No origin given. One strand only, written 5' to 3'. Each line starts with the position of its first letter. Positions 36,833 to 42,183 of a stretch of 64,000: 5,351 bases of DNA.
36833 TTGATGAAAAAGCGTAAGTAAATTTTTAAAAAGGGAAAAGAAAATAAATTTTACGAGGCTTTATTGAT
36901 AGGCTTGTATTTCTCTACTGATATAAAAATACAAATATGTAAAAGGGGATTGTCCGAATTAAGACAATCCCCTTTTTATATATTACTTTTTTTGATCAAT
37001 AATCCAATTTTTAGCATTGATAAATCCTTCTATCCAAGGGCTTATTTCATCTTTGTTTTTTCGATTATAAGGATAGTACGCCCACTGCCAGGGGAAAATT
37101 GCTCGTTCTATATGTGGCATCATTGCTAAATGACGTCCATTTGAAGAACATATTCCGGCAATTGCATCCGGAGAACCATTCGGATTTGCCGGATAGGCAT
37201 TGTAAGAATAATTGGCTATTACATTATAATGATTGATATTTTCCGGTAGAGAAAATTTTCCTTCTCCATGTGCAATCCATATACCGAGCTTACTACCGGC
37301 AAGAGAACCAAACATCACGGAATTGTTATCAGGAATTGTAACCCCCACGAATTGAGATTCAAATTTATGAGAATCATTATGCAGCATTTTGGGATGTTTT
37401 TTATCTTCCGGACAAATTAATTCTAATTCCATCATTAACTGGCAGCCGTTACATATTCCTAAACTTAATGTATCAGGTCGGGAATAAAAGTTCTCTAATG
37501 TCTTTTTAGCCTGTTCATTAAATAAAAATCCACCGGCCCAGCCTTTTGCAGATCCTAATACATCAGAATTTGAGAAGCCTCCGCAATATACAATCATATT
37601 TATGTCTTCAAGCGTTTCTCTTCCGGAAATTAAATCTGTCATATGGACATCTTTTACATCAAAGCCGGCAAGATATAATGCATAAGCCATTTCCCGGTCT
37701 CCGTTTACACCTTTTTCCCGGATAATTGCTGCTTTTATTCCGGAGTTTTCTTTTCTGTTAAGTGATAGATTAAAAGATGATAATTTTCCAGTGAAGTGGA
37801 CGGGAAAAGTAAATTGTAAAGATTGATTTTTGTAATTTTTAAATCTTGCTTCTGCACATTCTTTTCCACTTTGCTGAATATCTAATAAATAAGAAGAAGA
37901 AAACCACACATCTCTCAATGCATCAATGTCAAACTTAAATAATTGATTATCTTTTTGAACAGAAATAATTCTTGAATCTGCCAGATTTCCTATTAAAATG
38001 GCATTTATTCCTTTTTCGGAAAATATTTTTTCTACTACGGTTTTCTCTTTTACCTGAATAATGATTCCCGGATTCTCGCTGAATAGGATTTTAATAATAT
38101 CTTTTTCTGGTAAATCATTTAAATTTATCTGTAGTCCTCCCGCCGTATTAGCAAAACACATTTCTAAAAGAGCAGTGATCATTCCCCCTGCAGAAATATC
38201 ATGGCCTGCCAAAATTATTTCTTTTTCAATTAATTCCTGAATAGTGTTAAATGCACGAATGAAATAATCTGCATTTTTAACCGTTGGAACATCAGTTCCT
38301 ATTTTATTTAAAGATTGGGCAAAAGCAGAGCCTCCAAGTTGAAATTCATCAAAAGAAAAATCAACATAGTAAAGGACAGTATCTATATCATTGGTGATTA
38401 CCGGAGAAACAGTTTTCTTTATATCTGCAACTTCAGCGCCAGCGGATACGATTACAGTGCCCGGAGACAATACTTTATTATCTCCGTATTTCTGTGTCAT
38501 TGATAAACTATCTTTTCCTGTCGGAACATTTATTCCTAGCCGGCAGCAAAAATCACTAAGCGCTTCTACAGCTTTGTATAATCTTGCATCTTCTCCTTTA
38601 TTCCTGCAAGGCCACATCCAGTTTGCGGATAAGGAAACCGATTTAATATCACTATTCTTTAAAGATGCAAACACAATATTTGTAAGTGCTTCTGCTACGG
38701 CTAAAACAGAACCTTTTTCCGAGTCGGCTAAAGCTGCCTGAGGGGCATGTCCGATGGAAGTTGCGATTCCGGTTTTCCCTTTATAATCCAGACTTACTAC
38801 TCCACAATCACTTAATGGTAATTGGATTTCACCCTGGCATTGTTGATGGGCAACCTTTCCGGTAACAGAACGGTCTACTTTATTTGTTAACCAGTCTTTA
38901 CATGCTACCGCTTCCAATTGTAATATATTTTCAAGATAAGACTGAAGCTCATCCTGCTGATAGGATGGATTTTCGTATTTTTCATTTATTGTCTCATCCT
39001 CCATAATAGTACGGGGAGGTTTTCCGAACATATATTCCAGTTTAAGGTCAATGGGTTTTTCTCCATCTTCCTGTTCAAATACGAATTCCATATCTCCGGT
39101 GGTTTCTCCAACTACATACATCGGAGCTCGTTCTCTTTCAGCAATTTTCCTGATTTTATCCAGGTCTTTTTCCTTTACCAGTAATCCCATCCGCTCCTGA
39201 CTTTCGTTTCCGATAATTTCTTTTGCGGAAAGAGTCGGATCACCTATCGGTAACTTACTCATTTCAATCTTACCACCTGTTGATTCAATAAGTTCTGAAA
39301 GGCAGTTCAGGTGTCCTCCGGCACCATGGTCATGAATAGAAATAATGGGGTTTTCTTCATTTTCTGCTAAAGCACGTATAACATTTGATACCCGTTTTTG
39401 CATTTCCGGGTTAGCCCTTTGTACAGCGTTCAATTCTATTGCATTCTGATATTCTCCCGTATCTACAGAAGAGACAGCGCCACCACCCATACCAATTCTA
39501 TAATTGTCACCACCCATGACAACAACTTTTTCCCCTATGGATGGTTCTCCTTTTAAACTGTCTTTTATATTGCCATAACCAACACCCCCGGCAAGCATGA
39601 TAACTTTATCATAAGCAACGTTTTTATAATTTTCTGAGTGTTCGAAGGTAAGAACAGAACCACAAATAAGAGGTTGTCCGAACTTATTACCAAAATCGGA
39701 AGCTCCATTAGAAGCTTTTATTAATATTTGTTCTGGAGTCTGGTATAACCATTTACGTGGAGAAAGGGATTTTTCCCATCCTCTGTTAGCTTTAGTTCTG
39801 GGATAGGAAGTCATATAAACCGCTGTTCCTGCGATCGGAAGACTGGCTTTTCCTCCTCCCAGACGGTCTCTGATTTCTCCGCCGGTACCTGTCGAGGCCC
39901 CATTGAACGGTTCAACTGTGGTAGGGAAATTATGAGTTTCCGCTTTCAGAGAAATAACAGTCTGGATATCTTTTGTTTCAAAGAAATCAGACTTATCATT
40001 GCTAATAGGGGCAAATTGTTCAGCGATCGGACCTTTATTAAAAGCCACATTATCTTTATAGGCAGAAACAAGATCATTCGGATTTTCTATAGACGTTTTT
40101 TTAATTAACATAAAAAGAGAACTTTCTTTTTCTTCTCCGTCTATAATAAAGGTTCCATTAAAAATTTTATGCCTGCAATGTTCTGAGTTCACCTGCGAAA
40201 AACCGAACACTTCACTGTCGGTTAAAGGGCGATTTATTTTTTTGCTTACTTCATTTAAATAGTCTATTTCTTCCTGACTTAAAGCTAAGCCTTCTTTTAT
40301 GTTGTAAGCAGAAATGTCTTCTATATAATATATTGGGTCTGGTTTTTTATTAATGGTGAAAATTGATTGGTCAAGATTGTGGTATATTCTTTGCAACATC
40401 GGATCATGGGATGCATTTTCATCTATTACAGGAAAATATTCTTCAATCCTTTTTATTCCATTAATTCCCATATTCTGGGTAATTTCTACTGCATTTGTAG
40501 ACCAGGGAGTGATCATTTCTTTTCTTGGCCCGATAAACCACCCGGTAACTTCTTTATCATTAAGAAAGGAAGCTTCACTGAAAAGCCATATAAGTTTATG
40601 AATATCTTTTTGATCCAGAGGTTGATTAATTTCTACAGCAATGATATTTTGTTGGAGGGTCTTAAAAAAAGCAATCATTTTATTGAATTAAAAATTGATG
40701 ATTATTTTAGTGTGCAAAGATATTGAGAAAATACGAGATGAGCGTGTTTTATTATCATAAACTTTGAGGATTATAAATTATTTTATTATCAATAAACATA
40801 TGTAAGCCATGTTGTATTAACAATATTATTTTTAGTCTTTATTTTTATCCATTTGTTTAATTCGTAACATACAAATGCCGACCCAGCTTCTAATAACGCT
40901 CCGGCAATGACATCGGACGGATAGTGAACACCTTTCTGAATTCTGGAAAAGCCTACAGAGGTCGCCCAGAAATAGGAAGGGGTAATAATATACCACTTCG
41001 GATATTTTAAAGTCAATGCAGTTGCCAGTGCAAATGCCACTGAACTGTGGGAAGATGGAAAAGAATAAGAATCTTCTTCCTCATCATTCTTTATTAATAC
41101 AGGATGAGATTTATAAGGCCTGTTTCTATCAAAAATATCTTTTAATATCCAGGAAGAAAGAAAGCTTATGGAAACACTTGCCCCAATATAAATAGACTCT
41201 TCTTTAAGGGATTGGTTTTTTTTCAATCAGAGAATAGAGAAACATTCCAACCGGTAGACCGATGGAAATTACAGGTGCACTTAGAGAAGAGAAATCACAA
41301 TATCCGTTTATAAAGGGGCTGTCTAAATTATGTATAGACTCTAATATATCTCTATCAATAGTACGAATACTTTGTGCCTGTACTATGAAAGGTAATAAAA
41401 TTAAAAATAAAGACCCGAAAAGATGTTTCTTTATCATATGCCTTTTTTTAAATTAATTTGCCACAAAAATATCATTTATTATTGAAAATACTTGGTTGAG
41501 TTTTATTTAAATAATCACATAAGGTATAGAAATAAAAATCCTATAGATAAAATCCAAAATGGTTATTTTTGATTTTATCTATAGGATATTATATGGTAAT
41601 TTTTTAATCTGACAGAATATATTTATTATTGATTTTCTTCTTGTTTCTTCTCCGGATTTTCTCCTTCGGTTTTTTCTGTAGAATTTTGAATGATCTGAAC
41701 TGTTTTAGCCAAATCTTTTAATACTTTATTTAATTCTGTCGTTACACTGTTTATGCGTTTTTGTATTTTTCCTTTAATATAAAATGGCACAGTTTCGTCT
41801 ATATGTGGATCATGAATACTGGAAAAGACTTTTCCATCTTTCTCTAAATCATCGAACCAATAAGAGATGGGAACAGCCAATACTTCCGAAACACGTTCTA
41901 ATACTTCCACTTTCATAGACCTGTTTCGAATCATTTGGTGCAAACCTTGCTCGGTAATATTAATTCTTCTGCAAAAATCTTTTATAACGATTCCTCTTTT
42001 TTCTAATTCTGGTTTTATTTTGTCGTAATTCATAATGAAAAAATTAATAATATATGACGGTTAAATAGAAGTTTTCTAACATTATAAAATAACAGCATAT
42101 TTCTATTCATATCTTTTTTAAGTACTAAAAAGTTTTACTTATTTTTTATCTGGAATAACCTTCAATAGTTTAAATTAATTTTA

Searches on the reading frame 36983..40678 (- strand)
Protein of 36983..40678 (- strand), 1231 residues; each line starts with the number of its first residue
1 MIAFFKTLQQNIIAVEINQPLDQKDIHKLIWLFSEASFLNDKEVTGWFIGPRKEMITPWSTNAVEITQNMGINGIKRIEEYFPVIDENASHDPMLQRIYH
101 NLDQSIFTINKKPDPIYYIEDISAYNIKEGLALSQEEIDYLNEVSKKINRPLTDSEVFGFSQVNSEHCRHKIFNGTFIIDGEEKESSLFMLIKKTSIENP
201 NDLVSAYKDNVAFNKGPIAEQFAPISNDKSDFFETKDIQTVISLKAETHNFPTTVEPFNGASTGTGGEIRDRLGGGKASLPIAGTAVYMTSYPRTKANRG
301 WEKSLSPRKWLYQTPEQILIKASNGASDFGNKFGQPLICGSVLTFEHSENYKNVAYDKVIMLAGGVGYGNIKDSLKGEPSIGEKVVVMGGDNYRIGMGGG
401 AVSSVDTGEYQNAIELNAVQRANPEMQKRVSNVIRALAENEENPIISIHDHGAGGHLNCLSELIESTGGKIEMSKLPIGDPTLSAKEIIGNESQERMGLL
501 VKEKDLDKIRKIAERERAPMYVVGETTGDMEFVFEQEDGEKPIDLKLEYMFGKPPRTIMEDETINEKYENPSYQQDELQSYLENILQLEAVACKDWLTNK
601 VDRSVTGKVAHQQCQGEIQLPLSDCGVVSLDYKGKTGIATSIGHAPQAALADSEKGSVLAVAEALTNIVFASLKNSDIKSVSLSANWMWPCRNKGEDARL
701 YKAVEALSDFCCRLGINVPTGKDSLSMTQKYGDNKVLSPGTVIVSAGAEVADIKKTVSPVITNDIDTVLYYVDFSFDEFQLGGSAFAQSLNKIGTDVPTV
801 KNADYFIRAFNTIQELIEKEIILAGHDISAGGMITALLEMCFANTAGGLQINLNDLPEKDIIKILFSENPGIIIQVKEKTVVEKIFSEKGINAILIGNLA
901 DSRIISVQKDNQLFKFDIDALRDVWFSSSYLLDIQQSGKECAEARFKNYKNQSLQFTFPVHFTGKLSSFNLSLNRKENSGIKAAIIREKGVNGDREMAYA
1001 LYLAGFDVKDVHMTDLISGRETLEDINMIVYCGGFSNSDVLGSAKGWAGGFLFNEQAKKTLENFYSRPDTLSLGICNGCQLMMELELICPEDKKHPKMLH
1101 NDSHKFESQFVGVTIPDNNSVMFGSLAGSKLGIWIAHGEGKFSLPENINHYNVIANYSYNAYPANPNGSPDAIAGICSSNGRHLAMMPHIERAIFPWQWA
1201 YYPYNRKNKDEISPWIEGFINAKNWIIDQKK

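Call 28: search_protein_families(library=pfam, proteins=[window:36983-40678:-])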
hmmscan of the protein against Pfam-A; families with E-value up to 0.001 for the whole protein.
window:36983-40678:- (1231 aa): 5 families
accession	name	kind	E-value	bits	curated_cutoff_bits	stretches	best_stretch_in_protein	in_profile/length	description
PF13507.12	GATase_5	-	4e-85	285.5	27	1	982-1226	3-260/260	CobB/CobQ-like glutamine amidotransferase domain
PF22689.1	FGAR-AT_PurM_N-like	-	1.4e-45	155.4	27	1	594-748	2-159/160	FGAR-AT PurM_N-like domain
PF02769.27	AIRS_C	-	2.6e-36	125.6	23.1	2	382-530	3-149/156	AIR synthase related protein, C-terminal domain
PF18072.6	FGAR-AT_linker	-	6.1e-20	71.9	26.6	1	122-171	1-50/50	Formylglycinamide ribonucleotide amidotransferase linker domain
PF18076.6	FGAR-AT_N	-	3e-09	37.3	26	1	14-80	5-73/115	Formylglycinamide ribonucleotide amidotransferase N-terminal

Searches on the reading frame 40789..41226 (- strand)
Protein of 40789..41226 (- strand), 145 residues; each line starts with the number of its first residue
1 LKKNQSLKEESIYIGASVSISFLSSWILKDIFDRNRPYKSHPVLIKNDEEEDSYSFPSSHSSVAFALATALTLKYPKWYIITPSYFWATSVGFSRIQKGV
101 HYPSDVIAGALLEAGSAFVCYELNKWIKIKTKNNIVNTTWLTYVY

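Call 28: search_protein_families(library=pfam, proteins=[window:40789-41226:-])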
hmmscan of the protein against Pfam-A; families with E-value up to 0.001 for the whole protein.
window:40789-41226:- (145 aa): 2 families
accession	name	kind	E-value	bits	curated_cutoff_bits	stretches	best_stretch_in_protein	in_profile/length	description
PF01569.27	PAP2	-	1.5e-20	73.7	27.2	1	13-124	4-125/130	PAP2 superfamily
PF14378.12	PAP2_3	-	1.6e-08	35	27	1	40-117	111-188/190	PAP2 superfamily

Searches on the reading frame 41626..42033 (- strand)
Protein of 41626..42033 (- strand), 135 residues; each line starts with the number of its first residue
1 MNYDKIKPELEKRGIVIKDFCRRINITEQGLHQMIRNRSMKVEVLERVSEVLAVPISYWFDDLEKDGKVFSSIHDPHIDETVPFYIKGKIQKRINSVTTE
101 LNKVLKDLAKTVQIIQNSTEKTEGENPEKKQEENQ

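Call 28: search_protein_families(library=pfam, proteins=[window:41626-42033:-])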
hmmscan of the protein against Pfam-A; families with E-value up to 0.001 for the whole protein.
window:41626-42033:- (135 aa): 2 families
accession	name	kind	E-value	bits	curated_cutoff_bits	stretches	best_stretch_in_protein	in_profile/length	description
PF13443.12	HTH_26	-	1.8e-05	25.3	22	1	6-56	2-54/63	Cro/C1-type HTH DNA-binding domain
PF01381.28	HTH_3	-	0.00074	19.9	23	0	10-59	5-55/55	Helix-turn-helix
